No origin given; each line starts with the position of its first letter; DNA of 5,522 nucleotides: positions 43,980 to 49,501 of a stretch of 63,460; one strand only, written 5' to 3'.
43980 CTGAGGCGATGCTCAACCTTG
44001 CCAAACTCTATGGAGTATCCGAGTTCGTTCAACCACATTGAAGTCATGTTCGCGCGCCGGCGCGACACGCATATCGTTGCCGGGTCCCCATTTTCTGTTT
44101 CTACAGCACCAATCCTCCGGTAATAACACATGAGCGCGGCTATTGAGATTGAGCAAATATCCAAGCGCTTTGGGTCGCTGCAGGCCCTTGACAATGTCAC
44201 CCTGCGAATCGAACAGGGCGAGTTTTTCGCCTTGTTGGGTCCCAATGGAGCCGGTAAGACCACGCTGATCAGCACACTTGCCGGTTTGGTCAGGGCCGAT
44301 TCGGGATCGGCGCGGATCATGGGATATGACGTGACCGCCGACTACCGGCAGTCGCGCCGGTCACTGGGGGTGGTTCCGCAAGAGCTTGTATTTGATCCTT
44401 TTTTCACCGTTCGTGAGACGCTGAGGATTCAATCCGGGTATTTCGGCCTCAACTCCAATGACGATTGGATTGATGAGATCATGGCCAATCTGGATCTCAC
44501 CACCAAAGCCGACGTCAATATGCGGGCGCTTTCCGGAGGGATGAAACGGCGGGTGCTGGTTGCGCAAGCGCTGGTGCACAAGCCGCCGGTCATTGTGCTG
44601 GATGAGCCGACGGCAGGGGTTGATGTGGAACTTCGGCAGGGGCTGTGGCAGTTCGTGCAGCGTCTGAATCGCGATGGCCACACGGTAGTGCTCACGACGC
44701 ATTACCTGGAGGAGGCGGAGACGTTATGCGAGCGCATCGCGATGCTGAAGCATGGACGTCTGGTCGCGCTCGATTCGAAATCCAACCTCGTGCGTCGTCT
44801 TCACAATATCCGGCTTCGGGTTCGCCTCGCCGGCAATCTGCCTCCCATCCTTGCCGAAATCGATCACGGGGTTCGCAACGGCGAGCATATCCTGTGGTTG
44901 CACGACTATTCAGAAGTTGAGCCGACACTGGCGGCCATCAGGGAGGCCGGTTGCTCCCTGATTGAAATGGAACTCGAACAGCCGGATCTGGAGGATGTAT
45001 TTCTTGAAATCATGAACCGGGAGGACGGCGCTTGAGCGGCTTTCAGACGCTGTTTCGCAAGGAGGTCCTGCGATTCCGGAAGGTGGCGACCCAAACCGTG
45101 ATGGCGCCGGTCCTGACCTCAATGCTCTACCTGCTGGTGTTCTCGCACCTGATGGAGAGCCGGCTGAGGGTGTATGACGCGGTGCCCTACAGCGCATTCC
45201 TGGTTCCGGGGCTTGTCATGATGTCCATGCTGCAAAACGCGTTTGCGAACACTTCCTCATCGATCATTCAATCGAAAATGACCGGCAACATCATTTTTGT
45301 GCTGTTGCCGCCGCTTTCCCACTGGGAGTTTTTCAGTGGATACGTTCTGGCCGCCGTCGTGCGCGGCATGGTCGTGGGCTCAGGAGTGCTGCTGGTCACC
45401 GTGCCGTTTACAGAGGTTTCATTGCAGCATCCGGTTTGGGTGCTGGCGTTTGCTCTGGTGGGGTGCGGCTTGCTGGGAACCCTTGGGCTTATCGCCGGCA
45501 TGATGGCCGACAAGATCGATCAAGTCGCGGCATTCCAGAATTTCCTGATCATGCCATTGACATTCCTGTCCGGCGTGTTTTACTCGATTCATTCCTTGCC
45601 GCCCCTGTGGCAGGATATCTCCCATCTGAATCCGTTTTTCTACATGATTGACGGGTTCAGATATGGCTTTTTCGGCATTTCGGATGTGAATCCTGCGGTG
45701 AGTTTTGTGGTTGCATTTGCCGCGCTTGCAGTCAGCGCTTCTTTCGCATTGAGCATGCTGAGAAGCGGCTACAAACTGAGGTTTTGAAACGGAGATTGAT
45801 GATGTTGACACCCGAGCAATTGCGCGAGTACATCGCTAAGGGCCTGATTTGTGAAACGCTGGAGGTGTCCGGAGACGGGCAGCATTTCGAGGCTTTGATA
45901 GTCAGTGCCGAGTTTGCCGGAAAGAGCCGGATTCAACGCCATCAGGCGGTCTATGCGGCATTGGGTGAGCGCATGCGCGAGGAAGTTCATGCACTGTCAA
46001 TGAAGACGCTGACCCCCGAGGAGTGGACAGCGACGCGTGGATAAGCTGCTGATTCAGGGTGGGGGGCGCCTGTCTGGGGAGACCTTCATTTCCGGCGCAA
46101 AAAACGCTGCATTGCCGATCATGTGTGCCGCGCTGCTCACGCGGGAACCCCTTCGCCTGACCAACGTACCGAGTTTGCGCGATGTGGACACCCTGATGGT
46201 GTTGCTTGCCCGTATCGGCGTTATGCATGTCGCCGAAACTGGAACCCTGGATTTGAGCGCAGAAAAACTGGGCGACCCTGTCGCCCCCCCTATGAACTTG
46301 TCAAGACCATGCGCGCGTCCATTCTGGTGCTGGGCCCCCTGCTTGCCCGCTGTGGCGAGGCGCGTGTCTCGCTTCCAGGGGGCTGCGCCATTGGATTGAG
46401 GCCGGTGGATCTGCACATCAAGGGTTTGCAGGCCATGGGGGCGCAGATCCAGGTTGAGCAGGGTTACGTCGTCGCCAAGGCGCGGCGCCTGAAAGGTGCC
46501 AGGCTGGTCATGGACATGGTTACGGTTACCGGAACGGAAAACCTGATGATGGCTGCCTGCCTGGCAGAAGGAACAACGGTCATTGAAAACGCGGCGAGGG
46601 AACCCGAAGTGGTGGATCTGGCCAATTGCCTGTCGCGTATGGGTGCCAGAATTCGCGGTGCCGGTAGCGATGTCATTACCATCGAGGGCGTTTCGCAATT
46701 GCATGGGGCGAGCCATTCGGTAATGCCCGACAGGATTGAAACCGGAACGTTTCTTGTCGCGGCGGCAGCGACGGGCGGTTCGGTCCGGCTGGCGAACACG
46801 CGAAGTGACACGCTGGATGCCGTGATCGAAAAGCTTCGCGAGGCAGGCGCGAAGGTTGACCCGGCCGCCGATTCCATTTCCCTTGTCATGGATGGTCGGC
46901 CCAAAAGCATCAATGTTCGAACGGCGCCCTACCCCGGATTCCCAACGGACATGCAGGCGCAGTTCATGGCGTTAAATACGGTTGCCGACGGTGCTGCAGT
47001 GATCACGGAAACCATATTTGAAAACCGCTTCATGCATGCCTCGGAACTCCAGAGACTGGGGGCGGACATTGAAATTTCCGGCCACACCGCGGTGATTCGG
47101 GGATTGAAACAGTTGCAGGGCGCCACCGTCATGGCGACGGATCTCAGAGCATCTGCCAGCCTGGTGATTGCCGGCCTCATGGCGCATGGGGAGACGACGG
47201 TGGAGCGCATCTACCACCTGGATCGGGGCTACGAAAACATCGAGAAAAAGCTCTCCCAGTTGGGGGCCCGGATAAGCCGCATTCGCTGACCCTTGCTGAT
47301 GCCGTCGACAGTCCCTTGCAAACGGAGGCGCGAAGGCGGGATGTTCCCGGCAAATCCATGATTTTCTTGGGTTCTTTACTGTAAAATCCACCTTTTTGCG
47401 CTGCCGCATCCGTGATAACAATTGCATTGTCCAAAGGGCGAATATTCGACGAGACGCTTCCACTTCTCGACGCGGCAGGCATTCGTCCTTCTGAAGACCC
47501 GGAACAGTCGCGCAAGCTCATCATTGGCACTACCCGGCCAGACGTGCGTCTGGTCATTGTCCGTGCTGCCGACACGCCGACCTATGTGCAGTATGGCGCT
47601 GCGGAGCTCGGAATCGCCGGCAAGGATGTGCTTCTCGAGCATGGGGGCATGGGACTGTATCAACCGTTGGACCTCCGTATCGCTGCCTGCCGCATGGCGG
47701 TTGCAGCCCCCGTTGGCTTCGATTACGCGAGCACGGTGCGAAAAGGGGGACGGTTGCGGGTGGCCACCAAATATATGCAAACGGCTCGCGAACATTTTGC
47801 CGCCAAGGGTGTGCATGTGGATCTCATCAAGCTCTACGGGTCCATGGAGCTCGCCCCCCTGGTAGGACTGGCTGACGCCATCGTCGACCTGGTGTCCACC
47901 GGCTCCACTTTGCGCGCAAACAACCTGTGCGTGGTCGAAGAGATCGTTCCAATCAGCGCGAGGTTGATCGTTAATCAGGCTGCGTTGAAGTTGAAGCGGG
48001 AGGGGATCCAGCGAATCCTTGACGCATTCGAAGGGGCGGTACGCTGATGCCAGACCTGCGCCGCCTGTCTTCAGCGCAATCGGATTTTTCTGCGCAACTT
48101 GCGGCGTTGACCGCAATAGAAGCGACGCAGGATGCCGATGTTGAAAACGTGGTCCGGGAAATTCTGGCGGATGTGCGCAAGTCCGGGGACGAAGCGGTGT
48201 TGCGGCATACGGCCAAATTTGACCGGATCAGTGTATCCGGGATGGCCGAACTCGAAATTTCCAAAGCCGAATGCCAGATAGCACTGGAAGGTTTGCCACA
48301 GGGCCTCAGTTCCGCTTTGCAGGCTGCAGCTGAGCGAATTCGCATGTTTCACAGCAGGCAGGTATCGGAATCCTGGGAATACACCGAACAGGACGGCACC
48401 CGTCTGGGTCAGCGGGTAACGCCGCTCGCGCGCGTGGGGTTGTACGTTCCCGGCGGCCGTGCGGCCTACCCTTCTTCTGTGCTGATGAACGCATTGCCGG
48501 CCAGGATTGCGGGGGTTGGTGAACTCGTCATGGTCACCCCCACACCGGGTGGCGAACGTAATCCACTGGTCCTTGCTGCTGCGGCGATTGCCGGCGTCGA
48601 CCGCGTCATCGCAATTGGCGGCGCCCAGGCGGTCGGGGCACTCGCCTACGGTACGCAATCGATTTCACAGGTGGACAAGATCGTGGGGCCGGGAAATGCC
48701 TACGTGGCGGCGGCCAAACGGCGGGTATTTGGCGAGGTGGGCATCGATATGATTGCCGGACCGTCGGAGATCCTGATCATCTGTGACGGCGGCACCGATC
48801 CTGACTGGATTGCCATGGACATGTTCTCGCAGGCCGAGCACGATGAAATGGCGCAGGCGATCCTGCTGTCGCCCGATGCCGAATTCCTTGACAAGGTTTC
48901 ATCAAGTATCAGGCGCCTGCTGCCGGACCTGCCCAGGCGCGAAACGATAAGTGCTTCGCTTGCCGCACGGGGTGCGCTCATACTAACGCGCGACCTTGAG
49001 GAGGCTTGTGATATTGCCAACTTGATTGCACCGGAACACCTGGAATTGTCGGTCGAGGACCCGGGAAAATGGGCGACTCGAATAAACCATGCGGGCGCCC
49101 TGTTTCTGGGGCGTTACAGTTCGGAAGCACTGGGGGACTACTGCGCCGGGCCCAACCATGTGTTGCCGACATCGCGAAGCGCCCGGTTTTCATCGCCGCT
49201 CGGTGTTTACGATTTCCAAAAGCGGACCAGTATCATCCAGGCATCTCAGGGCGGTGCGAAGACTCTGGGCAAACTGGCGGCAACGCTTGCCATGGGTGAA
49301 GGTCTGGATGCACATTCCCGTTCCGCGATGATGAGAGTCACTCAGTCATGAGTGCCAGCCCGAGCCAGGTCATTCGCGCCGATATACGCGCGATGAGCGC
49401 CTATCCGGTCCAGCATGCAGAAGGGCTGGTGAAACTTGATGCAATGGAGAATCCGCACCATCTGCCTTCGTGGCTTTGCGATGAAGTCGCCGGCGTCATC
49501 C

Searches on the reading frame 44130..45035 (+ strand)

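Call 89: search_protein_families(library=pfam, proteins=[window:44130-45035:+], max_evalue=0.000001)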
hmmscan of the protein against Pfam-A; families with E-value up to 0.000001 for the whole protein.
window:44130-45035:+ (301 aa): 2 families
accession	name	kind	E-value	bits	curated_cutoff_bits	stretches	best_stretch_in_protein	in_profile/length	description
PF00005.33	ABC_tran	-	6.9e-35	121.1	25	1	20-162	1-137/137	ABC transporter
PF13304.12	AAA_21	-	4.1e-13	50.5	27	0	121-191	225-298/304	AAA domain, putative AbiEii toxin, Type IV TA system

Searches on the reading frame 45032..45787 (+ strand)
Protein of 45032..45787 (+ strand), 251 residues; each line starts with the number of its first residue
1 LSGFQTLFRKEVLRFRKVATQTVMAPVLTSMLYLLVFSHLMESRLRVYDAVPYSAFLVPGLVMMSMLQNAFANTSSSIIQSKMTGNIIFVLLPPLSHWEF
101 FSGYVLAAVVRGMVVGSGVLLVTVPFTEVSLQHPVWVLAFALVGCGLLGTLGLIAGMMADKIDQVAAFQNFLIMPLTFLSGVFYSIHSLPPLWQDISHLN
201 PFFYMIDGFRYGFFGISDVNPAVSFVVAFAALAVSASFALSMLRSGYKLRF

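Call 90: search_protein_families(library=pfam, proteins=[window:45032-45787:+], max_evalue=0.00001)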
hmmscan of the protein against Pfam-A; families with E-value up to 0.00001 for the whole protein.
window:45032-45787:+ (251 aa): 2 families
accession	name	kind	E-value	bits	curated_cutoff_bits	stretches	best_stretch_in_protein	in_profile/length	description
PF01061.29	ABC2_membrane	-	2.4e-33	115.9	26.9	1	4-214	3-211/211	ABC-2 type transporter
PF12698.13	ABC2_membrane_3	-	4.3e-12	46.2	31.6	1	53-237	160-345/347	ABC-2 family transporter protein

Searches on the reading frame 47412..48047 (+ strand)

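Call 90: search_protein_families(library=pfam, proteins=[window:47412-48047:+], max_evalue=0.00001)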
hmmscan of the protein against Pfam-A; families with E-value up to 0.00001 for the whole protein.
window:47412-48047:+ (211 aa): 1 family
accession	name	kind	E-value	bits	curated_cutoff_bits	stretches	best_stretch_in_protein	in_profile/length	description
PF01634.23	HisG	-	2.5e-53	180.7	25.5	1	51-207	1-157/158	ATP phosphoribosyltransferase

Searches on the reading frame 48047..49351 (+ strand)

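Call 89: search_protein_families(library=pfam, proteins=[window:48047-49351:+], max_evalue=0.000001)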
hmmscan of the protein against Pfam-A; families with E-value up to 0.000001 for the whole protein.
window:48047-49351:+ (434 aa): 1 family
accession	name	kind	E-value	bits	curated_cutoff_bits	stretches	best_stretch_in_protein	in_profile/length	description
PF00815.25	Histidinol_dh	-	1.2e-165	552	27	1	26-430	5-410/411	Histidinol dehydrogenase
